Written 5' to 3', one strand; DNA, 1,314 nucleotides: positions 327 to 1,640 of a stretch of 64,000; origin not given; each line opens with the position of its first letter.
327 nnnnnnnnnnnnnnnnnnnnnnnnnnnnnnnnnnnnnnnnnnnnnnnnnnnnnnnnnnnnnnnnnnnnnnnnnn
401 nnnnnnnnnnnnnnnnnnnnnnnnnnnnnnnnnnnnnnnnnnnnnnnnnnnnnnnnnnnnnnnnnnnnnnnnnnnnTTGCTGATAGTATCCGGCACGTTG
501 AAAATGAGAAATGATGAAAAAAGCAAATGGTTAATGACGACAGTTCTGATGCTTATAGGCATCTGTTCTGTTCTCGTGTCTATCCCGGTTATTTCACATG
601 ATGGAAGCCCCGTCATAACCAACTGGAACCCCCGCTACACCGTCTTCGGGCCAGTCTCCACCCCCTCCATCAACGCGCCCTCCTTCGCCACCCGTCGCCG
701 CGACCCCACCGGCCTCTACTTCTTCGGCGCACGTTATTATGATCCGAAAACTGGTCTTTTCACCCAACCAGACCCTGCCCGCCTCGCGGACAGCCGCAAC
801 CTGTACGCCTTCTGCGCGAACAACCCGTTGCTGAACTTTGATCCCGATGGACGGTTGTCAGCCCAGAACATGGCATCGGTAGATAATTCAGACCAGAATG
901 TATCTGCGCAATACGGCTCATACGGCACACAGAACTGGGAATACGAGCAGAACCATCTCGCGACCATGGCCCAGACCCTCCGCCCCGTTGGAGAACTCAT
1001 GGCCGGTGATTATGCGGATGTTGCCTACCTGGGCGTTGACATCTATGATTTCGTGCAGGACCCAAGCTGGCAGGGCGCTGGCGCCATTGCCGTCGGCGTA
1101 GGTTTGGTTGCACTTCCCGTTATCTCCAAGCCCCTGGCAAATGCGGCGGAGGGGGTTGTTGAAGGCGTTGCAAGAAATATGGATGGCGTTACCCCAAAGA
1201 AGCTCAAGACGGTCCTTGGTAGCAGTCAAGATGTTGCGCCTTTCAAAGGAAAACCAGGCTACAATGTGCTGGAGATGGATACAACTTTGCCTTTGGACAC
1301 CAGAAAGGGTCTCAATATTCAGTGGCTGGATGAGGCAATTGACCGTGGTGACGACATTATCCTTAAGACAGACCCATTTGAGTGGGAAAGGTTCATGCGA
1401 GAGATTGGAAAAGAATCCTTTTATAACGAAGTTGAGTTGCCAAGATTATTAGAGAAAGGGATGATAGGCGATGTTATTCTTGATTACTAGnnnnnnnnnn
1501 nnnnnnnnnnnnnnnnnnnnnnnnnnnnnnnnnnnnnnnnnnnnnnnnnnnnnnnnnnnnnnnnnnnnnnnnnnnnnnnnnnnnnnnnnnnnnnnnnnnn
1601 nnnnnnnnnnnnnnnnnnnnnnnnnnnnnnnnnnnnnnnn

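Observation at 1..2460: Low-GC island carrying two tandem, independently secreted mini-RHS toxin cassettes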

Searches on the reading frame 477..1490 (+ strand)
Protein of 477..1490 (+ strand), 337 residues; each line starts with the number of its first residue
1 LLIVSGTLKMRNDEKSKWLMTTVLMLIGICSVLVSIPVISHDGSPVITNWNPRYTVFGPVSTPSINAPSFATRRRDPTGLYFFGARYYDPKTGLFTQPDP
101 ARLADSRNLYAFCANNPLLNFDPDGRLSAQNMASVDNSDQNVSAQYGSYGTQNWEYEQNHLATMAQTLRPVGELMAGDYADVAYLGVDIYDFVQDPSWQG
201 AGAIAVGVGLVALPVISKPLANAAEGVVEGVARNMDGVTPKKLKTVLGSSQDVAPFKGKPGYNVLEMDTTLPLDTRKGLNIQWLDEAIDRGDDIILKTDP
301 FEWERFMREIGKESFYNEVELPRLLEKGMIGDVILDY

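Call 3: search_protein_families(library=pfam, proteins=[window:477-1490:+], max_evalue=1)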
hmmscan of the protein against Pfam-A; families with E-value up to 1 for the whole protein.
window:477-1490:+ (337 aa): 2 families
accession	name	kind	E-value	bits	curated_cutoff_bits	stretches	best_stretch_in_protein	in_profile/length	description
PF19029.5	DUF883_C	-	0.077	13.1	27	1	191-212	3-23/30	DUF883 C-terminal glycine zipper region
PF08265.16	YL1_C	-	0.094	12.9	22.6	1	85-94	9-18/29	YL1 nuclear protein C-terminal domain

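Call 4: search_protein_families(library=ncbifam, proteins=[window:477-1490:+], max_evalue=1)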
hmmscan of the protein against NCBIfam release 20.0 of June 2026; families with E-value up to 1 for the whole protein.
window:477-1490:+ (337 aa): 3 families
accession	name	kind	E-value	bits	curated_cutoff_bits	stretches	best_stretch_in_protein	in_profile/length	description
TIGR03696.1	Rhs_assc_core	domain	1.3e-18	67.2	32.5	1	54-125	1-75/76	RHS repeat-associated core domain-containing protein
NF041261.1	RHS_core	equivalog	0.00095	17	2000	1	76-125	1212-1260/1261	RHS element core protein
NF012034.0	PRK15490.1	equivalog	0.12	10.7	813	1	174-232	458-516/578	Vi polysaccharide biosynthesis glycosyltransferase TviE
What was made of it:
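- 621..857 (+): RHS-associated core of ORF1 (NWNPRY...DPDGRL). Candidate catalytic residues are D90 (771-773) and D113 (840-842), with motif P108-x4-D113-P-x-G. TIGR03696 at E 1.3e-18 (call 4).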

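Call 8: find_related_loci(query=window:504-1490:+, collection=genome_contigs, flank=10000)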
Query window:504-1490:+ (328 aa) in genome_contigs; peptide patterns used: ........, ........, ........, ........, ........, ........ (x = any residue, [..] = any of these).
60 stretches matched a pattern; 31 encode a relative of the query (tblastn E <= 1e-3); 31 distinct loci.
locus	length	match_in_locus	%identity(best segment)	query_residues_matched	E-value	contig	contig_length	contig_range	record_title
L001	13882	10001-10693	43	67-328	4e-56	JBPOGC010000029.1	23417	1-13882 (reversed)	MAG: Luteolibacter sp. isolate MAG_23 MAG_23_29, whole genome shotgun sequence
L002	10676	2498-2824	32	25-130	6e-11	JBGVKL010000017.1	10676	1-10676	MAG: Acetatifactor sp. isolate fecal_MAG_305 fecal_MAG_305_contig_0018, whole genome shotgun sequence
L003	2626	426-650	39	45-116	8e-11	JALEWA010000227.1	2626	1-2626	MAG: Lachnospiraceae bacterium isolate SUG387 k141_5241043, whole genome shotgun sequence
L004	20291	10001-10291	33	25-120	2e-10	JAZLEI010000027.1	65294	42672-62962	MAG: Acetatifactor sp. isolate T1900045021_TC20190014.MAGScoT_cleanbin_000007 SGB_4405_k141_236581, whole genome shotgun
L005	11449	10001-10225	41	45-116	2e-10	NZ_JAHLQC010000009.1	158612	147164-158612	Falcatimonas sp. MSJ-15 L-15_ctg009, whole genome shotgun sequence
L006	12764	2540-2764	39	45-116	3e-10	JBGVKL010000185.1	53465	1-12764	MAG: Acetatifactor sp. isolate fecal_MAG_305 fecal_MAG_305_contig_0215, whole genome shotgun sequence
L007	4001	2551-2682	59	71-116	7e-10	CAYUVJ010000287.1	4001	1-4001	MAG TPA_asm: uncultured Gemmatimonadota bacterium isolate binchicken_co262_326 genome assembly, contig: NODE_27229_lengt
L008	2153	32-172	52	69-116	2e-9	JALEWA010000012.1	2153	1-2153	MAG: Lachnospiraceae bacterium isolate SUG387 k141_10208942, whole genome shotgun sequence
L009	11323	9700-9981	34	29-120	7e-9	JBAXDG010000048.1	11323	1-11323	MAG: Kiritimatiellales bacterium isolate ELA213 MAG213_48, whole genome shotgun sequence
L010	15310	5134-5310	44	61-118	7e-9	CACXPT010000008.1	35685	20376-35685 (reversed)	uncultured bacterium isolate RUG11483 genome assembly, contig: RUG11483_asm_8, whole genome shotgun sequence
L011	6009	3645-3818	45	61-117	1e-8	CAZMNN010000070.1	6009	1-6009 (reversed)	MAG TPA_asm: uncultured Lentisphaeraceae bacterium isolate binchicken_co370_263 genome assembly, contig: NODE_11108_leng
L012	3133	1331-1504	47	61-117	1e-8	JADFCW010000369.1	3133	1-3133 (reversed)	MAG: Candidatus Sumerlaeota bacterium isolate DG2.163 NODE_317_length_3133_cov_1.558668, whole genome shotgun sequence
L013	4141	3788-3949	43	61-113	6e-8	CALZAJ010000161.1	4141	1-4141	MAG: uncultured Verrucomicrobia bacterium isolate SRR14474043_bin.8_metaWRAP_v1.3_MAG genome assembly, contig: ERZ942390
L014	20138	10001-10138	54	74-117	1e-7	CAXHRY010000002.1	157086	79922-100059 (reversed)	MAG: uncultured Alistipes sp. isolate ena-SAMPLE-TAB-22-03-2024-10:43:23:856-115569 genome assembly, contig: NODE_705_le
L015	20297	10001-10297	31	45-137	2e-7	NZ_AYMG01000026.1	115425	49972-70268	Pedobacter jeongneungensis strain H1ai Contig26, whole genome shotgun sequence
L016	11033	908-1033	48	75-116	5e-7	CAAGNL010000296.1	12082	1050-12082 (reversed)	MAG TPA_asm: Kiritimatiellae bacterium, isolate HGM23428, WGS project CAAGNL010000000 data, contig: SRS476839_98_k119_21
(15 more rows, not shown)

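Call 9: find_homologous_proteins(query=window:504-1490:+)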
Query window:504-1490:+ (328 aa): 17 proteins with E <= 0.001 among 3539 candidates.
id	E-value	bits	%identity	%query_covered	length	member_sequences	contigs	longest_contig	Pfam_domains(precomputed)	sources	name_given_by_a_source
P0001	5.7e-222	754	100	100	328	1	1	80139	-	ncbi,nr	ncbi:MAG: RHS repeat-associated core domain-containing protein [Spartobacteria bacterium]|nr:RHS rep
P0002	3.9e-46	176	42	85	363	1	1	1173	PF05593.20,PF25023.2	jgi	jgi:RHS repeat-associated protein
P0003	1.2e-40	158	74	29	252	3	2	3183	-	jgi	-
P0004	1.1e-31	128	63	28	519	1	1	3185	-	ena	-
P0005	2.1e-16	78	58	23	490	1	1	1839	-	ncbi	-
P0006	1.0e-9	56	49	23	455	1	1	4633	PF07591.16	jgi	jgi:RHS repeat-associated protein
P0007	3.9e-9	54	41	23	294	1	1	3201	PF25023.2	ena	-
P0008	2.3e-8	52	41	29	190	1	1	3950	-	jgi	jgi:hypothetical protein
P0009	1.9e-7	49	46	22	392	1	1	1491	PF02917.21,PF25023.2,PF22596.3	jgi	jgi:RHS repeat-associated protein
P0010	5.7e-6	44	48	17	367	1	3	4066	PF05593.20,PF25023.2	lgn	-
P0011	2.5e-5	42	37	29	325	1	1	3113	PF25023.2,PF03527.21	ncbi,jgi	jgi:RHS repeat-associated protein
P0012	3.0e-5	42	49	18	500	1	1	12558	-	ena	-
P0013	5.6e-5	41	37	28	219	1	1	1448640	PF25023.2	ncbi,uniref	ncbi:RHS repeat-associated core domain-containing protein [Streptomyces sp. NPDC086783]|uniref:RHS r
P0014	1.0e-4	40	48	18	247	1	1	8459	PF25023.2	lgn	-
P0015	1.6e-4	39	38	23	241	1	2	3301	-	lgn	-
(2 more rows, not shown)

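Call 10: find_encoding_contigs(protein=P0001, flank=10000, max_places=4)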
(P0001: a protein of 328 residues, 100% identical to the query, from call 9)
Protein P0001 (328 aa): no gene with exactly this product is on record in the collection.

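Call 31: find_encoding_contigs(protein=P0004, flank=5000)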
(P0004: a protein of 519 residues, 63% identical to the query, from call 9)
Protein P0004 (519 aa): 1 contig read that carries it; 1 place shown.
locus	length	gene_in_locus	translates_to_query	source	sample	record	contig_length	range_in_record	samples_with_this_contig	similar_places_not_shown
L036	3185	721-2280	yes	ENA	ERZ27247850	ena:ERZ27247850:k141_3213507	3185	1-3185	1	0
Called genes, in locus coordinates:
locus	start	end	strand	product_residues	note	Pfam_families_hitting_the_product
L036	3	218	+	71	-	?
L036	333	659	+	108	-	-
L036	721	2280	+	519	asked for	-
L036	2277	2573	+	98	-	-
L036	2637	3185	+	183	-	?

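Call 32: find_encoding_contigs(protein=P0005, flank=5000)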
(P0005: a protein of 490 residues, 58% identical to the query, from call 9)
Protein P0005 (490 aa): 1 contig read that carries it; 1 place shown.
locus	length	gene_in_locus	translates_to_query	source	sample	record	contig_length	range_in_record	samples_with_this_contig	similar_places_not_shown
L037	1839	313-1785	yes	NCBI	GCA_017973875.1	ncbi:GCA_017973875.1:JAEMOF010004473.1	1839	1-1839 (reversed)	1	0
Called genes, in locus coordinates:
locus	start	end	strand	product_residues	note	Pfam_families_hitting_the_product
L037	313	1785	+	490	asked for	-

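Call 64: search_protein_families(library=pfam, proteins=[L036:333-659:+, L036:2277-2573:+], max_evalue=0.001)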
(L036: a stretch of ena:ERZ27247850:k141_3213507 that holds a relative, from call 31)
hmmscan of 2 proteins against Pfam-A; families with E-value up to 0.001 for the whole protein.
L036:333-659:+ (108 aa): 0 families

L036:2277-2573:+ (98 aa): 0 families

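Call 68: find_encoding_contigs(protein=P0003, flank=5000, max_places=3)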
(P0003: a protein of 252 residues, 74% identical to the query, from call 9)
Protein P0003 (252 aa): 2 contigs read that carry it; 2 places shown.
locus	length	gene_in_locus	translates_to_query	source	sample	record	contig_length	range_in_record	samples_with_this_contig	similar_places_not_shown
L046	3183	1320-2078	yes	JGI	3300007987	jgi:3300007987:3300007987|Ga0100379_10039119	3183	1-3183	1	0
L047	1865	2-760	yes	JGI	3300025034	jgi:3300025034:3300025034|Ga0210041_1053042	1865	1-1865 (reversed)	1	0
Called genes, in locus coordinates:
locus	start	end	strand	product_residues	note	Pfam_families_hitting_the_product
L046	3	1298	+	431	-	?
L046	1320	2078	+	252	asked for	-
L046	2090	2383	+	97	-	-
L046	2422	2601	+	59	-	-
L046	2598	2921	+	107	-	-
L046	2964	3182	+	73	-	?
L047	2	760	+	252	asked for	?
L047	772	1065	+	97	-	-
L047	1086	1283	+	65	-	-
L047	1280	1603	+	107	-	-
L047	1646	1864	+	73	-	?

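Call 82: search_protein_families(library=pfam, proteins=[P0008, P0003, L001:10708-11001:+, L046:2090-2383:+], max_evalue=5)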
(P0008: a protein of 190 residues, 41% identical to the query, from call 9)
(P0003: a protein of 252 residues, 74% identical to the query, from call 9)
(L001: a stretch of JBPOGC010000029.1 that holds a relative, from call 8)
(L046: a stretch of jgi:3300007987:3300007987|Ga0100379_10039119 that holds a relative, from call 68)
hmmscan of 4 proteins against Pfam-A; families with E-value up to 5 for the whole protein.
P0008 (190 aa): 0 families

P0003 (252 aa): 0 families

L001:10708-11001:+ (97 aa): 0 families

L046:2090-2383:+ (97 aa): 0 families

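Call 83: search_protein_families(library=ncbifam, proteins=[P0004, P0011, L016:860-1492:+], max_evalue=0.001)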
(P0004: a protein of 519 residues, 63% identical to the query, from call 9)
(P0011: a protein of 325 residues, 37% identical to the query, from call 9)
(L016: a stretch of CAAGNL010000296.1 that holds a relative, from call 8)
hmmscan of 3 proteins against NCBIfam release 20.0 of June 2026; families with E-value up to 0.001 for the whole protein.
P0004 (519 aa): 2 families
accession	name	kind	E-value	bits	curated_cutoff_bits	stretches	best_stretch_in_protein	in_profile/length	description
TIGR03696.1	Rhs_assc_core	domain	9.6e-20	70.9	32.5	1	205-277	1-76/76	RHS repeat-associated core domain-containing protein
NF041261.1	RHS_core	equivalog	7.4e-08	30.7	2000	1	178-276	1159-1260/1261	RHS element core protein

P0011 (325 aa): 2 families
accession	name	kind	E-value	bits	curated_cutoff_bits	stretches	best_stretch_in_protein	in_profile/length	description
TIGR03696.1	Rhs_assc_core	domain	8.7e-24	83.8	32.5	1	61-141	1-75/76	RHS repeat-associated core domain-containing protein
NF041261.1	RHS_core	equivalog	2.4e-11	42.2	2000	1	31-141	1154-1260/1261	RHS element core protein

L016:860-1492:+ (210 aa): 2 families
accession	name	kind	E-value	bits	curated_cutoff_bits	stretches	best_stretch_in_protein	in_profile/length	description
TIGR03696.1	Rhs_assc_core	domain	9.4e-13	48.5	32.5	1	13-59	30-76/76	RHS repeat-associated core domain-containing protein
NF041261.1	RHS_core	equivalog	0.00088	17.2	2000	0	18-59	1221-1261/1261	RHS element core protein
